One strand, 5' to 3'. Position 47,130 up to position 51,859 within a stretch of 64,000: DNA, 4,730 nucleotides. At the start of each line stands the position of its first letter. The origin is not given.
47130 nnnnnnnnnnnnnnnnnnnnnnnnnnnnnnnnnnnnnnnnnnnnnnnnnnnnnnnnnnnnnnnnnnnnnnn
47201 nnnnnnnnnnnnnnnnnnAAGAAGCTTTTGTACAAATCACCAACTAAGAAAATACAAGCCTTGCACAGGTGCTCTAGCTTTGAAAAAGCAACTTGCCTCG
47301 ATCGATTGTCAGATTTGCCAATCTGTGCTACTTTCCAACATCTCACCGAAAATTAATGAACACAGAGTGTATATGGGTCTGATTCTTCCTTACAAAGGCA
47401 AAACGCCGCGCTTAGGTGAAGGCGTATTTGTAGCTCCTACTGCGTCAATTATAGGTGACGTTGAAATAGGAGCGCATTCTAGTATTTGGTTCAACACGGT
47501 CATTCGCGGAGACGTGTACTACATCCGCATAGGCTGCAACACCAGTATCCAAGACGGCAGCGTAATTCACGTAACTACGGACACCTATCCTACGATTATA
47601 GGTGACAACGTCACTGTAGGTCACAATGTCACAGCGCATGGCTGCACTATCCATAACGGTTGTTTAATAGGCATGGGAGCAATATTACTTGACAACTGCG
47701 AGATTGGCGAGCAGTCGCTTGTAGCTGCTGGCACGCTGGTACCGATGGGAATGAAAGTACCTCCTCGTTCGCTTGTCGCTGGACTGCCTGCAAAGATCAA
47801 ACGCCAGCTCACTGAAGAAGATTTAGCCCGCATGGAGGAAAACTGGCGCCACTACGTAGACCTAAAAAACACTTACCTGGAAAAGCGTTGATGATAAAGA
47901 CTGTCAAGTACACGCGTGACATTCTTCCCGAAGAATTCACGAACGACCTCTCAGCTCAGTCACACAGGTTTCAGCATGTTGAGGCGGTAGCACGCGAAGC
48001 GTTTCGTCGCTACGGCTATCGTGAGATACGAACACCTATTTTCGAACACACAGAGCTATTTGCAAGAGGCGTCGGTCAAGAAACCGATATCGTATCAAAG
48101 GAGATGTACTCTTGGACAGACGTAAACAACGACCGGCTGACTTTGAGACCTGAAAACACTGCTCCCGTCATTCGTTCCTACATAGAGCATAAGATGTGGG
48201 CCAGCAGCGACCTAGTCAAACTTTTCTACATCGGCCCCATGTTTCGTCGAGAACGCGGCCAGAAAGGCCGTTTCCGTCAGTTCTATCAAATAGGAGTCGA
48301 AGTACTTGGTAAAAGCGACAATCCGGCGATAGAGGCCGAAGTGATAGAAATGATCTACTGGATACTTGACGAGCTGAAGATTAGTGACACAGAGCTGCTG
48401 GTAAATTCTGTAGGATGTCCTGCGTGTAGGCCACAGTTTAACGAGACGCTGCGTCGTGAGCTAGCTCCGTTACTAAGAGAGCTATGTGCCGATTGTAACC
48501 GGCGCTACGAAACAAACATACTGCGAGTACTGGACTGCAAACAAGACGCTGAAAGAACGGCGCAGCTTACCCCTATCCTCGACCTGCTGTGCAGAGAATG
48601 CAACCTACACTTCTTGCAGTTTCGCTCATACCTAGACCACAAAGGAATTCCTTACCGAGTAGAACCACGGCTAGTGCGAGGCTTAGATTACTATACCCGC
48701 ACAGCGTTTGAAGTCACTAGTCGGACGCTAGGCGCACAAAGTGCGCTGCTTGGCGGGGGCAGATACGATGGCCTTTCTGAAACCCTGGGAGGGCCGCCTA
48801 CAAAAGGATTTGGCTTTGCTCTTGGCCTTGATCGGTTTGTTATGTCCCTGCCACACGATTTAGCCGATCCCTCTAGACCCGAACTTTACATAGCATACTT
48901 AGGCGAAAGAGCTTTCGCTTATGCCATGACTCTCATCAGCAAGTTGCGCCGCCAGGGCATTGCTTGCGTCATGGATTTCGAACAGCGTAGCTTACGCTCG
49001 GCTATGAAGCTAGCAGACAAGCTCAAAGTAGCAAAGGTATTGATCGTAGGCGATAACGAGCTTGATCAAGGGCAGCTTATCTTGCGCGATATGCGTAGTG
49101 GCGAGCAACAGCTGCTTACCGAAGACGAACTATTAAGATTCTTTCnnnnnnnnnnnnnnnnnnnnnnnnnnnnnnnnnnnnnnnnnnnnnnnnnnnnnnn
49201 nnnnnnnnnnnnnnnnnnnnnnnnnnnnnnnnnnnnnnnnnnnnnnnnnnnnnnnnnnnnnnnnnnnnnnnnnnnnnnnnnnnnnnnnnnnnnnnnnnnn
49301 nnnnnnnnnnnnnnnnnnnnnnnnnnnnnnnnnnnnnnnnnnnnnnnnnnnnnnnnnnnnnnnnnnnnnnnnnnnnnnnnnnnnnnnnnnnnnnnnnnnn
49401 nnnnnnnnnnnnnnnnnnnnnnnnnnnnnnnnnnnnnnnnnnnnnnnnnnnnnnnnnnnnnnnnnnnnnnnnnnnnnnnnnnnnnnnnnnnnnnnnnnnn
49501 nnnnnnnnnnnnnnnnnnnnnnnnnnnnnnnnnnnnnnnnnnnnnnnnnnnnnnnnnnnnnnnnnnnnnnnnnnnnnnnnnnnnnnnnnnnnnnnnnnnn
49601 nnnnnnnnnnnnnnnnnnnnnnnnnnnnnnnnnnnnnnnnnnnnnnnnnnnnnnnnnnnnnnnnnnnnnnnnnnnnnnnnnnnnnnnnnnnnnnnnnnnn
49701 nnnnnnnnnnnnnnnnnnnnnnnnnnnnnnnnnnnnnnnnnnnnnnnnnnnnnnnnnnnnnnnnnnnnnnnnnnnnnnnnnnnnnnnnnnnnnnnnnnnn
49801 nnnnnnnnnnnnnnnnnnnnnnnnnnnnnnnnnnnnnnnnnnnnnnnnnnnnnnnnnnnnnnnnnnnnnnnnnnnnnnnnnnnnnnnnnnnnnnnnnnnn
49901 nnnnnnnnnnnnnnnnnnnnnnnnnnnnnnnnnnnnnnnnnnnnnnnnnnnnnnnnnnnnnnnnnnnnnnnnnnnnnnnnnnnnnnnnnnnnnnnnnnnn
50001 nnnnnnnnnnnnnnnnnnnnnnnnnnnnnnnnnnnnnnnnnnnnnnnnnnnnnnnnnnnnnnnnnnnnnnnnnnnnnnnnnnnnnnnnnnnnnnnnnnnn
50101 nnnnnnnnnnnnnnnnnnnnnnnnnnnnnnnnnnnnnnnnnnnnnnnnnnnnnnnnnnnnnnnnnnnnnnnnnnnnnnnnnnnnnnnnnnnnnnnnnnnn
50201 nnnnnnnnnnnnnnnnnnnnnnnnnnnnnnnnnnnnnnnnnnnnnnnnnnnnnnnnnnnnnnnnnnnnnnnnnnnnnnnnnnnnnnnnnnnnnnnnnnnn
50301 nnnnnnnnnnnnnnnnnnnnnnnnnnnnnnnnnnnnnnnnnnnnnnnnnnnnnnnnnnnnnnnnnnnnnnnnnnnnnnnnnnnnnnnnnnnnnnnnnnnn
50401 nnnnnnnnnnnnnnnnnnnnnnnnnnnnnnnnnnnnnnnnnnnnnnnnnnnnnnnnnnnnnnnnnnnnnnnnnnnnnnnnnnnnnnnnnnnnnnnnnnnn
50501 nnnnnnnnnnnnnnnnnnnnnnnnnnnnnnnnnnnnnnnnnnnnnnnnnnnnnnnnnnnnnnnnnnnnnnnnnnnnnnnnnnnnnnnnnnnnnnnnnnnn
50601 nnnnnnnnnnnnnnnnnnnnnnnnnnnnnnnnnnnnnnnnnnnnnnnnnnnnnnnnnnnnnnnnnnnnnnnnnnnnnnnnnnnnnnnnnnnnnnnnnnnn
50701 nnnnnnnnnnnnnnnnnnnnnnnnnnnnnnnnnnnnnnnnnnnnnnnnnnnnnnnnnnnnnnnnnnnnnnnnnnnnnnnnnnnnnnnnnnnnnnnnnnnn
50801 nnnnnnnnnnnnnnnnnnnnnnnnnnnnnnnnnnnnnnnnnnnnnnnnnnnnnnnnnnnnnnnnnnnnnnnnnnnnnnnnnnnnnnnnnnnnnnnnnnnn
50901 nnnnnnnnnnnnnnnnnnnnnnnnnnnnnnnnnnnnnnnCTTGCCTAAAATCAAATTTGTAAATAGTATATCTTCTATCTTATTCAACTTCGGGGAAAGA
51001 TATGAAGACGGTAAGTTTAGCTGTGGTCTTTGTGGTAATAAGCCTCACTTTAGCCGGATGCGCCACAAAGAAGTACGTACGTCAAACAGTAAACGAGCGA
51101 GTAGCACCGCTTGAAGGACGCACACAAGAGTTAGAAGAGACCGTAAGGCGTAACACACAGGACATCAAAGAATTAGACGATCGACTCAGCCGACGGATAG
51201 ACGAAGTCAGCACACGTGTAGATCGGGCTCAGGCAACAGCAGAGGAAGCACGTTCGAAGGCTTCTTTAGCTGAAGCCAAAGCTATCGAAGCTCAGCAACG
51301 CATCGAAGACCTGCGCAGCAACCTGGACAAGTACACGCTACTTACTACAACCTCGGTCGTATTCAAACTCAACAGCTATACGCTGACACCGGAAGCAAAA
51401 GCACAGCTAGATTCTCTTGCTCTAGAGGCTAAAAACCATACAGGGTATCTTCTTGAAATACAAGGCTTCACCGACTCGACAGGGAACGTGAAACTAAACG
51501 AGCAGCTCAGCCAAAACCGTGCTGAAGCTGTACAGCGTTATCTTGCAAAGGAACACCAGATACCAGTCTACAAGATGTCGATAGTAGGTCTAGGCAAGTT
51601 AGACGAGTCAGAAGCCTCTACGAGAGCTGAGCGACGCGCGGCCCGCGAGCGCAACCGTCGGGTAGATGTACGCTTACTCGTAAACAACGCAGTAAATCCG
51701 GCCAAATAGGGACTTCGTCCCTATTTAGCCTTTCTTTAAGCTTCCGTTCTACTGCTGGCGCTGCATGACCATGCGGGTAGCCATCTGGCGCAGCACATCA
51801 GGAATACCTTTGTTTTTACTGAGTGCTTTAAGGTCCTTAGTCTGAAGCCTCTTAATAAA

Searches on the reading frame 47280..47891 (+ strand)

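Call 3: search_protein_families(library=pfam, proteins=[window:47280-47891:+], max_evalue=1)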
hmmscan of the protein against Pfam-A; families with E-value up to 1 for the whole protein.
window:47280-47891:+ (203 aa): 6 families
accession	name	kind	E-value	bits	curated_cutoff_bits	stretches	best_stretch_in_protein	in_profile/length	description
PF00132.30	Hexapep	-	5.3e-21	73.8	27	3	121-154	1-34/36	Bacterial transferase hexapeptide (six repeats)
PF25084.1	LbH_EIF2B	-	6.2e-13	49.1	54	2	84-163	18-102/105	EIF2B subunit epsilon LbH domain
PF14602.12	Hexapep_2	-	1.4e-05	25.1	27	1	104-136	1-32/34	Hexapeptide repeat of succinyl-transferase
PF21711.3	DCTN5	-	0.00013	22.1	40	1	69-179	42-159/182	Dynactin subunit 5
PF24894.1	Hexapep_GlmU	-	0.072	13.7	23.3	1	111-161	30-78/104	GlmU-like, C-terminal hexapeptide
PF16314.11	DUF4954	-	0.19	10.8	26.2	1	63-132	176-245/433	Domain of unknown function (DUF4954)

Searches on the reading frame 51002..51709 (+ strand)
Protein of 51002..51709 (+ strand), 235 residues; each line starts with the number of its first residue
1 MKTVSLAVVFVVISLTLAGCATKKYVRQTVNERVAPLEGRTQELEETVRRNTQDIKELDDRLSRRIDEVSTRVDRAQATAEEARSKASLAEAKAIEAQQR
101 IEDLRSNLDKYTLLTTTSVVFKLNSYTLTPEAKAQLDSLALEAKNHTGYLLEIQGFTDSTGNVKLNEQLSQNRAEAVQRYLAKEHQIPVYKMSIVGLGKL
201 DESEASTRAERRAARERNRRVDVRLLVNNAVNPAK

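Call 62: search_protein_families(library=pfam, proteins=[window:51002-51709:+], max_evalue=0.01)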
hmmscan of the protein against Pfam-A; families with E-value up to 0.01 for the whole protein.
window:51002-51709:+ (235 aa): 2 families
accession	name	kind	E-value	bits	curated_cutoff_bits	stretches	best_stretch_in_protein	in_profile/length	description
PF00691.25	OmpA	-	1.6e-17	64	27.2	1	121-213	2-95/98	OmpA family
PF11839.13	Alanine_zipper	-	2.7e-06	28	23.1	1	61-100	5-44/69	Alanine-zipper, major outer membrane lipoprotein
